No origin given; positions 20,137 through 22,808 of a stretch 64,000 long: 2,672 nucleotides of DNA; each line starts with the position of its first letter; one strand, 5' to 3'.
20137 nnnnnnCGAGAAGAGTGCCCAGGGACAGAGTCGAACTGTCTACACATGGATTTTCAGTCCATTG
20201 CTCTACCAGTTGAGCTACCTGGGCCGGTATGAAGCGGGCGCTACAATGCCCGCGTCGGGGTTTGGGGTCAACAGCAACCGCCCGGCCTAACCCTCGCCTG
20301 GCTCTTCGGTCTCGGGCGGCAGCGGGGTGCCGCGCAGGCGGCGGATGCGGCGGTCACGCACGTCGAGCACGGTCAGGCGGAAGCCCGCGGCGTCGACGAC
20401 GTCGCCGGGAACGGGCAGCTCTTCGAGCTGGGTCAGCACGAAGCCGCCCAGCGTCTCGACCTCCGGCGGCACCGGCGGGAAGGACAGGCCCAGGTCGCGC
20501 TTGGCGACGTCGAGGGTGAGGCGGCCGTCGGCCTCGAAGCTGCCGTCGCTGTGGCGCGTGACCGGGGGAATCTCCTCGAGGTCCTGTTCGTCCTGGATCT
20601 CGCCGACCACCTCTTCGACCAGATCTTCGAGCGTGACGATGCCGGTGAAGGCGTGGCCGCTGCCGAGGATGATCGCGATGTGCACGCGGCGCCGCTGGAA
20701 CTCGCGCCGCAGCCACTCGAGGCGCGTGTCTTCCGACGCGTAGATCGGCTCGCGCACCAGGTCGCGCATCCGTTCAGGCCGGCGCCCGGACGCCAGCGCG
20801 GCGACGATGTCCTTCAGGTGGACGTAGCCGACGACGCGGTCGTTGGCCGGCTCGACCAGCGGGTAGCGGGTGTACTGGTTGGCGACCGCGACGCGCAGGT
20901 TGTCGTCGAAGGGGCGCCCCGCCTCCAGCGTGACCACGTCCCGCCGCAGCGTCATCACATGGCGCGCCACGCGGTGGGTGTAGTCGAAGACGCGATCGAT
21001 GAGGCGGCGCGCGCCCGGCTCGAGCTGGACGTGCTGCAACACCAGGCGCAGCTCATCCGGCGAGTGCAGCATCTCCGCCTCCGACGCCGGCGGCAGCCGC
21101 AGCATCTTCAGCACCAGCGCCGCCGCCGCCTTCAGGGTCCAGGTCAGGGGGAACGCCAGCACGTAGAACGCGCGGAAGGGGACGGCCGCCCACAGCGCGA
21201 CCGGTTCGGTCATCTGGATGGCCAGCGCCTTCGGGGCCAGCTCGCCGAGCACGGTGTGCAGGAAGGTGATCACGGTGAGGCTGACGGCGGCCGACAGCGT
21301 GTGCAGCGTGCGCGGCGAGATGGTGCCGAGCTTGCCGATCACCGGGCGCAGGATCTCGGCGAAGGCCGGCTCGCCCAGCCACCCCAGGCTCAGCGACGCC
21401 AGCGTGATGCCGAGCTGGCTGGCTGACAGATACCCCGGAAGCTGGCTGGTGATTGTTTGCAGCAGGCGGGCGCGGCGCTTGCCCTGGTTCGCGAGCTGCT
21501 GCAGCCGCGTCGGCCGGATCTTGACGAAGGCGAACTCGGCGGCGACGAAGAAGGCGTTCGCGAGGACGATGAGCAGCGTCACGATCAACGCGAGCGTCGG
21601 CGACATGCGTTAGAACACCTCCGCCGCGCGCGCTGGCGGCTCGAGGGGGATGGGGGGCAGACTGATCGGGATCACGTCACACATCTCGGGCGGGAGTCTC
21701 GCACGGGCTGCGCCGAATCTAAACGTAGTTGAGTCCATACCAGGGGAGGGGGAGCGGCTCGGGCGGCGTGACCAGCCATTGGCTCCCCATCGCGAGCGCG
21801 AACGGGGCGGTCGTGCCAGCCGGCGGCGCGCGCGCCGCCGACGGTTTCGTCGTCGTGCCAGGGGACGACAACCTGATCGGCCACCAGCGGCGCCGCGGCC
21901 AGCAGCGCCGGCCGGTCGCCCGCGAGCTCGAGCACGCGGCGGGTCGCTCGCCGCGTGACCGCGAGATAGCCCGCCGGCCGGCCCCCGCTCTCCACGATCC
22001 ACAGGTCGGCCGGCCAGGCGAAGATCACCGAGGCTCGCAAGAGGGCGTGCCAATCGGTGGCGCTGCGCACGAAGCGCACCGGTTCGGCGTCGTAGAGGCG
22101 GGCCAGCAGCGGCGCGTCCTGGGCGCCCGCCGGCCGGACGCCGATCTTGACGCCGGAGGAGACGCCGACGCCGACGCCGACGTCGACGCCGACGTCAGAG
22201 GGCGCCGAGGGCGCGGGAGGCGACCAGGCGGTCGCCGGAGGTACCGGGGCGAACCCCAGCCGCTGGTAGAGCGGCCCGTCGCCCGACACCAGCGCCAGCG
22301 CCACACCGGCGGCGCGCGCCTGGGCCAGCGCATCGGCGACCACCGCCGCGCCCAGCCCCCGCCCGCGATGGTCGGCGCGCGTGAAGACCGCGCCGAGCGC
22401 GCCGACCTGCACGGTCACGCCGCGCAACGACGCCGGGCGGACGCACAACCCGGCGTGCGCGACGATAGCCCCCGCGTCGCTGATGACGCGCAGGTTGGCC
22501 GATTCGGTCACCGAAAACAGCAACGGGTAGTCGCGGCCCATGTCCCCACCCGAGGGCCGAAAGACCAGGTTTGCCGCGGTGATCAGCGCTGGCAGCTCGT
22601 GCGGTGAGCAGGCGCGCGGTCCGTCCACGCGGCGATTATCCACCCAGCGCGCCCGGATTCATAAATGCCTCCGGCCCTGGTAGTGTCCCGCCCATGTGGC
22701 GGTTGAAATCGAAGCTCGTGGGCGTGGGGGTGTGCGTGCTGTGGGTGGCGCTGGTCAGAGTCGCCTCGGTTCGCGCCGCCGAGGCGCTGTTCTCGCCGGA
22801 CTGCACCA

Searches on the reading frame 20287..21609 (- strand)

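Call 53: search_protein_families(library=pfam, proteins=[window:20287-21609:-], max_evalue=0.00001)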
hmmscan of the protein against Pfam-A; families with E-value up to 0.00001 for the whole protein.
window:20287-21609:- (440 aa): 3 families
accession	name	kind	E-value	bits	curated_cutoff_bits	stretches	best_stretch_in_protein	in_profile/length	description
PF01595.25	CNNM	-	1.4e-44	152.3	28.4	1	9-193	1-170/181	Cyclin M transmembrane N-terminal domain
PF03471.22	CorC_HlyC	-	3.7e-18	65.8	27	1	352-426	2-76/81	Transporter associated domain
PF00571.33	CBS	-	1.8e-13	51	24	0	221-273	5-56/57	CBS domain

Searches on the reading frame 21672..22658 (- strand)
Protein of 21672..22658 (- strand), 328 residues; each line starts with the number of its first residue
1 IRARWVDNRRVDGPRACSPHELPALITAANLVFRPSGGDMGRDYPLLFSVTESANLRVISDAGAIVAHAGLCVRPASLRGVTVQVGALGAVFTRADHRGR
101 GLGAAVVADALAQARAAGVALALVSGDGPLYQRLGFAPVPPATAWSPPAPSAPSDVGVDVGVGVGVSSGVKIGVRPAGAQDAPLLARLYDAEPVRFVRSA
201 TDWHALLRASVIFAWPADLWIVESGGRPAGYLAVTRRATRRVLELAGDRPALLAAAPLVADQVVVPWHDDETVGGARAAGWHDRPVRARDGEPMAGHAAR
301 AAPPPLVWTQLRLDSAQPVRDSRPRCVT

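Call 53: search_protein_families(library=pfam, proteins=[window:21672-22658:-], max_evalue=0.00001)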
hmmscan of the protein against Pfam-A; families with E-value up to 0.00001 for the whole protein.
window:21672-22658:- (328 aa): 3 families
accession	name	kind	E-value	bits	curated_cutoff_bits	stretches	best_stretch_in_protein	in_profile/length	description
PF13527.13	Acetyltransf_9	-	1.9e-11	44.5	25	1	15-138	3-126/127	Acetyltransferase (GNAT) domain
PF00583.31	Acetyltransf_1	-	2.1e-09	38.1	20.7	1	58-136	37-116/116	Acetyltransferase (GNAT) family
PF13508.13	Acetyltransf_7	-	1.4e-07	32.2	27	1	58-137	7-83/84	Acetyltransferase (GNAT) domain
